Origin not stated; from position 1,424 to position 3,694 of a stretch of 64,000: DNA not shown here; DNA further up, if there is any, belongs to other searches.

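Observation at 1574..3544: MATE efflux transporter fused in-frame to a cytidylate-kinase-like nucleotide-binding domain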

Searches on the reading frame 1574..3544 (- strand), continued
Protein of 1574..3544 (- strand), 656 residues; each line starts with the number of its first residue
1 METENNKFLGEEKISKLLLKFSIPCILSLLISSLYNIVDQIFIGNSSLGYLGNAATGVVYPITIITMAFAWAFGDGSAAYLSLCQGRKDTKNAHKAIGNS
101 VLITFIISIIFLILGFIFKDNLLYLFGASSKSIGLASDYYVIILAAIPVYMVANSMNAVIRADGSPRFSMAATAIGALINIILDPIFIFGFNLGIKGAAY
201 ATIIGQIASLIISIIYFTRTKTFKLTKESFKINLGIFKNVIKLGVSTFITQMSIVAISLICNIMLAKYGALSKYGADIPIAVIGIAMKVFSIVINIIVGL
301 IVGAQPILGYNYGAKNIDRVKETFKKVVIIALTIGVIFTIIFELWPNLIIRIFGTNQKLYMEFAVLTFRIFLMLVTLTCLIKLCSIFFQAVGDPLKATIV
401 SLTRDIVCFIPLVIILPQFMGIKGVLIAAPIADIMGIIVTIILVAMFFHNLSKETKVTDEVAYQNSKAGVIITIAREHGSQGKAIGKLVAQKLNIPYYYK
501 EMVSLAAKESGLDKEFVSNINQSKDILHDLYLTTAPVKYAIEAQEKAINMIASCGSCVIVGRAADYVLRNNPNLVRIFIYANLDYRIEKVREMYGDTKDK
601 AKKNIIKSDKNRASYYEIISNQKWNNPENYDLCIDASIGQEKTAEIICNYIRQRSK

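Call 16: find_related_loci(query=A1, collection=genome_contigs, flank=6000)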
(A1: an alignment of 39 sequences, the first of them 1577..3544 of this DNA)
Query A1 (656 aa) in genome_contigs; peptide patterns used: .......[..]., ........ (x = any residue, [..] = any of these).
600 stretches matched a pattern (row limit reached: there are more); 586 encode a relative of the query (tblastn E <= 1e-3); the best 80 are kept; 80 distinct loci.
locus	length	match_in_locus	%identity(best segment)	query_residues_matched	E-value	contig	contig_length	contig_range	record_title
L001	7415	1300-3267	99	1-656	0e+0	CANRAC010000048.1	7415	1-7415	MAG: uncultured Bacilli bacterium isolate Lapin-016__bin74 genome assembly, contig: Lapin-016__NODE_9259_length_7415_cov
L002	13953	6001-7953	80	4-653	0e+0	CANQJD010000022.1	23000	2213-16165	MAG: uncultured Bacilli bacterium isolate Lapin-032__bin104 genome assembly, contig: Lapin-032__NODE_3455_length_23000_c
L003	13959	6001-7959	79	4-656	0e+0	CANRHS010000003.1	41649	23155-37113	MAG: uncultured Bacilli bacterium isolate Lapin-023__bin34 genome assembly, contig: Lapin-023__NODE_1277_length_41649_co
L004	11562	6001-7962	80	4-656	0e+0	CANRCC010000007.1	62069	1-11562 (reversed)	MAG: uncultured Bacilli bacterium isolate Lapin-028__bin32 genome assembly, contig: Lapin-028__NODE_419_length_62069_cov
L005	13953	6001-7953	79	8-656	0e+0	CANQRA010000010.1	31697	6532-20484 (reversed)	MAG: uncultured Bacilli bacterium isolate Lapin-010__bin27 genome assembly, contig: Lapin-010__NODE_492_length_31697_cov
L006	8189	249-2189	80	8-653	0e+0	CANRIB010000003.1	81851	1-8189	MAG: uncultured Bacilli bacterium isolate Lapin-022__bin92 genome assembly, contig: Lapin-022__NODE_271_length_81851_cov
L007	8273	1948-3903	75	4-656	0e+0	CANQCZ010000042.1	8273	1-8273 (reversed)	MAG: uncultured Bacilli bacterium isolate Lapin-005__bin97 genome assembly, contig: Lapin-005__NODE_12153_length_8273_co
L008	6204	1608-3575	75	1-653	0e+0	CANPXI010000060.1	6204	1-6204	MAG: uncultured Bacilli bacterium isolate Lapin-004__bin24 genome assembly, contig: Lapin-004__NODE_17233_length_6204_co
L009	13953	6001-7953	81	4-653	0e+0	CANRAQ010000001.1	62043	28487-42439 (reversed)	MAG: uncultured Bacilli bacterium isolate Lapin-016__bin43 genome assembly, contig: Lapin-016__NODE_419_length_62043_cov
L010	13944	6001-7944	77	8-653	0e+0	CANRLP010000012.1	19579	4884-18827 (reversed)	MAG: uncultured Bacilli bacterium isolate Lapin-018__bin93 genome assembly, contig: Lapin-018__NODE_2403_length_19579_co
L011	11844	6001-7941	73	1-654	0e+0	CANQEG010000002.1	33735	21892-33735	MAG: uncultured Bacilli bacterium isolate Lapin-007__bin30 genome assembly, contig: Lapin-007__NODE_370_length_33735_cov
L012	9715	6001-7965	71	4-656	0e+0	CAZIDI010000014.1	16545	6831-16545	MAG TPA_asm: uncultured Muribaculaceae bacterium isolate SRP222994_co1_401 genome assembly, contig: NODE_7273_length_165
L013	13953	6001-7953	74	8-656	0e+0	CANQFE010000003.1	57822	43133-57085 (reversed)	MAG: uncultured Bacilli bacterium isolate Lapin-008__bin14 genome assembly, contig: Lapin-008__NODE_667_length_57822_cov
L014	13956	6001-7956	71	4-653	0e+0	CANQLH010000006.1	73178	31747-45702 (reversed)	MAG: uncultured Clostridia bacterium isolate Lapin-015__bin77 genome assembly, contig: Lapin-015__NODE_266_length_73178_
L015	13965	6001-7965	70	1-654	0e+0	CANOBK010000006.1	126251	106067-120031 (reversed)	MAG TPA_asm: uncultured Bacillales bacterium isolate SRR19759455_bin.3_metawrap_v1.3_MAG genome assembly, contig: NODE.2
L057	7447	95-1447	73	1-452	0e+0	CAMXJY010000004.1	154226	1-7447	MAG TPA_asm: uncultured Clostridium sp. isolate SRR14920930_bin.29_metawrap_v1.3_MAG genome assembly, contig: NODE.42_le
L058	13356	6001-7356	70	2-453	0e+0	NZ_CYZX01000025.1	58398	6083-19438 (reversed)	Clostridium disporicum strain 2789STDY5834856, whole genome shotgun sequence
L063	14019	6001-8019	45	1-647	1e-177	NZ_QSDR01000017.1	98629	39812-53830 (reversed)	Clostridium sp. AM58-1XD AM58-1XD.Scaf17, whole genome shotgun sequence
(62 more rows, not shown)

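Call 24: predict_structure(alignment_id=A1)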
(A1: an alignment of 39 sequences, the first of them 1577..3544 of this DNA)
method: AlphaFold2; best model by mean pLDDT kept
length: 656 residues; sequences in the alignment: 39
mean_pLDDT: 81.4   pTM: 0.68
mean pLDDT of the five models: 81.4, 81.1, 78.6, 75.3, 73.9
residues with pLDDT >= 90: 156; 70-90: 412; 50-70: 37; < 50: 51
segments of 3 or more residues with pLDDT < 50: 1-8, 453-462, 509-539
pLDDT, mean of each block of 10 residues (from residue 1): 43 76 83 76 82 83 85 90 76 88 94 91 85 89 90 89 82 84 85 86 89 88 85 83 84 85 89 87 85 87 87 79 92 91 87 80 91 90 91 84 90 94 92 94 89 44 70 86 88 82 51 40 41 43 69 85 76 89 88 81 83 71 80 89 92 74
secondary structure, 60 per line:
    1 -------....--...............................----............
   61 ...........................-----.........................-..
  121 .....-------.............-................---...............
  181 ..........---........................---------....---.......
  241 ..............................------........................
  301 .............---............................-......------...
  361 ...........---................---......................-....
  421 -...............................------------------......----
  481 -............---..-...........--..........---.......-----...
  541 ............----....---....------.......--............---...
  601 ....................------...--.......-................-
elements in order: H8-11 H14-44 H49-87 H93-117 H119-125 H133-145 H147-162 H166-190 H194-217 H227-230 H234-270 H277-313 H317-344 H346-351 H358-371 H375-390 H394-415 H417-420 H422-452 E471-476 H482-493 H500-510 H513-522 H526-532 H538-552 E557-560 H564-567 E574-580 H583-594 H598-620 E632-635 H640-655
